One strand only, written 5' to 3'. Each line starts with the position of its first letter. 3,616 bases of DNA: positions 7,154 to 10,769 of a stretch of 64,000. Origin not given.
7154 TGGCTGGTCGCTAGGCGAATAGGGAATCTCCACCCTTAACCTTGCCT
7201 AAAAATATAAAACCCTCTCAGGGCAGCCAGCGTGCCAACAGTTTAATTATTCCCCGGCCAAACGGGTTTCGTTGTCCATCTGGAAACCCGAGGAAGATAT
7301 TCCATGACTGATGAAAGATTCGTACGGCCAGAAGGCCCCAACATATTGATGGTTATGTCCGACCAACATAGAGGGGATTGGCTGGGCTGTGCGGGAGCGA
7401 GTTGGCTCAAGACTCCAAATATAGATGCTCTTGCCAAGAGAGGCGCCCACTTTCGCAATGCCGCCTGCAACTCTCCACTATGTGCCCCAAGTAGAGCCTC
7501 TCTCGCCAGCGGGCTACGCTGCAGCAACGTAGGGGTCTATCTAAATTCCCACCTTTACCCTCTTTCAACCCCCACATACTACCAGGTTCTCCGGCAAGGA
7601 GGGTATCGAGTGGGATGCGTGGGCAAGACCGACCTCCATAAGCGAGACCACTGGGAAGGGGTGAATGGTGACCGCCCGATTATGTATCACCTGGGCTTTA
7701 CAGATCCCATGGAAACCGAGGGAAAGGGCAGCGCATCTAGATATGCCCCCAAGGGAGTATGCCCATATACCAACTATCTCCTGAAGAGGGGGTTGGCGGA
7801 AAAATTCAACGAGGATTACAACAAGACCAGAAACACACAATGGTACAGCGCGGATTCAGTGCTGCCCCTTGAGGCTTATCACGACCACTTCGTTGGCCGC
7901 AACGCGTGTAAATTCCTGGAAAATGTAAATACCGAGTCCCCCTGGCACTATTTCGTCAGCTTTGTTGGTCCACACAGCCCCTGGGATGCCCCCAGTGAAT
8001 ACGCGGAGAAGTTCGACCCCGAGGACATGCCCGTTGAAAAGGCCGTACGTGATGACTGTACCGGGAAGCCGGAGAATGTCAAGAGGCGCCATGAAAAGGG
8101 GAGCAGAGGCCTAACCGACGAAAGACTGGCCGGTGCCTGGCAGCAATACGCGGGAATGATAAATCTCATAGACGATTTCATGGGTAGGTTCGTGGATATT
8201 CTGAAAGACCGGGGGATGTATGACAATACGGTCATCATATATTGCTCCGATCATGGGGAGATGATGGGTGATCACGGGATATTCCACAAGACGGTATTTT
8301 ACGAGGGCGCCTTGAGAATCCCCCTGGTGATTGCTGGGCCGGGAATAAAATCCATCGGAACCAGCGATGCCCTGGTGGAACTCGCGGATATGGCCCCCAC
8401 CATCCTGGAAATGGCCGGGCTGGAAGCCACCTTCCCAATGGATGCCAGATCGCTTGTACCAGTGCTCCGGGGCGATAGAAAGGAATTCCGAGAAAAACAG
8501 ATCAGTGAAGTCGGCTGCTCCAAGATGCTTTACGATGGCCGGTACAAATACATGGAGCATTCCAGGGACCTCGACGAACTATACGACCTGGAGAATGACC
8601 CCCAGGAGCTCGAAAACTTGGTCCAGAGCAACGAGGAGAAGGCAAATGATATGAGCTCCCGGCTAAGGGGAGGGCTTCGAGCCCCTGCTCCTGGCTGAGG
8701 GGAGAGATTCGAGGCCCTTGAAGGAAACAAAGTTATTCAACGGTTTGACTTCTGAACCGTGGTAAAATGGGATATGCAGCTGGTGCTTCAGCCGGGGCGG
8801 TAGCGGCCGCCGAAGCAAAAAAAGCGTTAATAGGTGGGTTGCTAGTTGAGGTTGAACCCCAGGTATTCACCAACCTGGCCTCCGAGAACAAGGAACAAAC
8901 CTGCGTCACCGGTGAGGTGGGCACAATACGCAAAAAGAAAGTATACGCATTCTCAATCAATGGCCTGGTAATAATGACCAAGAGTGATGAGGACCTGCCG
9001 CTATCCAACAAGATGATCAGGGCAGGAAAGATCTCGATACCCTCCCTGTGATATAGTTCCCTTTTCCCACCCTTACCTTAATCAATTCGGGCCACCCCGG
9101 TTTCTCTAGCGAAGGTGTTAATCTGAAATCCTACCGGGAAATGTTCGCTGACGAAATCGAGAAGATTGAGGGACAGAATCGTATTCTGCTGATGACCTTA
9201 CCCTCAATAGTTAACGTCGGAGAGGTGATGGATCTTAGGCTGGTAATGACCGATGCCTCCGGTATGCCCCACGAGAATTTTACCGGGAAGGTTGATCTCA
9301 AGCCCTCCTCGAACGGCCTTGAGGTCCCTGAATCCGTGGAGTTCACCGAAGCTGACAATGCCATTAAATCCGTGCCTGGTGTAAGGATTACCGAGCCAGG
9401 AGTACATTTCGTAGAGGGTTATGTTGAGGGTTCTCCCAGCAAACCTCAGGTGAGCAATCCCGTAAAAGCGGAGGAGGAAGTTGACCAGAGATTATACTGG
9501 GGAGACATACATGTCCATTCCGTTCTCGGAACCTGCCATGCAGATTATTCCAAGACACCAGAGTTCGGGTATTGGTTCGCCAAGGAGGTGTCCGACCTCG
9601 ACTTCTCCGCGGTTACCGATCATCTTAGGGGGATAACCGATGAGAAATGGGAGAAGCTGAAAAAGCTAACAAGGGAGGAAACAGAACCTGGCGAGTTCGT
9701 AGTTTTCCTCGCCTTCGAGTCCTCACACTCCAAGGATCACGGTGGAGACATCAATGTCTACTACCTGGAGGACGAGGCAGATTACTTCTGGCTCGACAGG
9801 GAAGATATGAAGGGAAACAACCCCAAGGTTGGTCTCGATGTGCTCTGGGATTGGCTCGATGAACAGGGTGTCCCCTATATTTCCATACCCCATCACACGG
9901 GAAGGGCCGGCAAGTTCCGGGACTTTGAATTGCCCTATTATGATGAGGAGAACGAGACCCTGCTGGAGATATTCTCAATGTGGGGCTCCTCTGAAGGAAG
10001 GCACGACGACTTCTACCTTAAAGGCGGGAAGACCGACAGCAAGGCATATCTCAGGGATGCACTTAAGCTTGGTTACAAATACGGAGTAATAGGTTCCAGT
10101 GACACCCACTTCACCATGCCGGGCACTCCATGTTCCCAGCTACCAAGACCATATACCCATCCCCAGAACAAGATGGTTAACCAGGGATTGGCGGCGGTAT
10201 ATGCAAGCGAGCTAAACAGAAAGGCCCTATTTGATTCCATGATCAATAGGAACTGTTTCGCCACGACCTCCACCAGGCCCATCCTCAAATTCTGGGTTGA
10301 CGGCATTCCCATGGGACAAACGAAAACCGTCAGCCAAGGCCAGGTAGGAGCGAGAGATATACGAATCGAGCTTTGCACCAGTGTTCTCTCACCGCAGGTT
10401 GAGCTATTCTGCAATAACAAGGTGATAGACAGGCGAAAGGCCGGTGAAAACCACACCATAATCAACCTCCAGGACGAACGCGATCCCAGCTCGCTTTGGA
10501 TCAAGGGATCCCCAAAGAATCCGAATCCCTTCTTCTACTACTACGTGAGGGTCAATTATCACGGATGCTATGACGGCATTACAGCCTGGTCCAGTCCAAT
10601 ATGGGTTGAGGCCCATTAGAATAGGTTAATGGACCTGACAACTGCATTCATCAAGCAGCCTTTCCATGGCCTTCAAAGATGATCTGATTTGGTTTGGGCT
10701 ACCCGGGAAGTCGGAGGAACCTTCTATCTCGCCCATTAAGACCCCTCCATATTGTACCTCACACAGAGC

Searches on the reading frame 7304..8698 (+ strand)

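Call 93: search_protein_families(library=pfam, proteins=[window:7304-8698:+], max_evalue=0.00001)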
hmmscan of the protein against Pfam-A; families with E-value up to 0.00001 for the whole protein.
window:7304-8698:+ (464 aa): 3 families
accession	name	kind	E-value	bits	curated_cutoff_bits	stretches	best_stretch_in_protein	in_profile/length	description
PF00884.28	Sulfatase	-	1.1e-47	163.3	25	1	12-372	1-300/301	Sulfatase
PF16347.10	SGSH_C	-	4e-19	69.7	29.3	1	322-446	1-138/154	N-sulphoglucosamine sulphohydrolase, C-terminal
PF01663.27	Phosphodiest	-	6.3e-12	46.2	23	1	35-328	18-232/342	Type I phosphodiesterase / nucleotide pyrophosphatase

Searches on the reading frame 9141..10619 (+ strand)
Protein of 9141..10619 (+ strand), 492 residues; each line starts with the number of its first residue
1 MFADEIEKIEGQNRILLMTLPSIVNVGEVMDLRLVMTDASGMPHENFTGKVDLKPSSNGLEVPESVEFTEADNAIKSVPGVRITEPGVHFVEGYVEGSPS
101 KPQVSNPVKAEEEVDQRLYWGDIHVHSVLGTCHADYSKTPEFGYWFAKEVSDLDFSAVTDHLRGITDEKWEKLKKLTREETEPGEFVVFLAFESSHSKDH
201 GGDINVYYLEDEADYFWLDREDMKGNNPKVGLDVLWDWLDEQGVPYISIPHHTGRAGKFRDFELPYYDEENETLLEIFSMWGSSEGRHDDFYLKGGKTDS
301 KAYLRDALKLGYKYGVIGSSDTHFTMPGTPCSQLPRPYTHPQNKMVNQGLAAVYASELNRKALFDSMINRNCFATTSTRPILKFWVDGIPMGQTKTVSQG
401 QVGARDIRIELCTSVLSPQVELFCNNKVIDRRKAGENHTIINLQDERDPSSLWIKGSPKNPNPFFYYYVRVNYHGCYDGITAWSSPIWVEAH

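Call 93: search_protein_families(library=pfam, proteins=[window:9141-10619:+], max_evalue=0.00001)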
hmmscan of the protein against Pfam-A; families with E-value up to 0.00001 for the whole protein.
window:9141-10619:+ (492 aa): 1 family
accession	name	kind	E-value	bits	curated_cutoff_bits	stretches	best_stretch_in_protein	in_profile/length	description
PF12228.14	DUF3604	-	1.4e-12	47.3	20.4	1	342-386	372-416/591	Protein of unknown function (DUF3604)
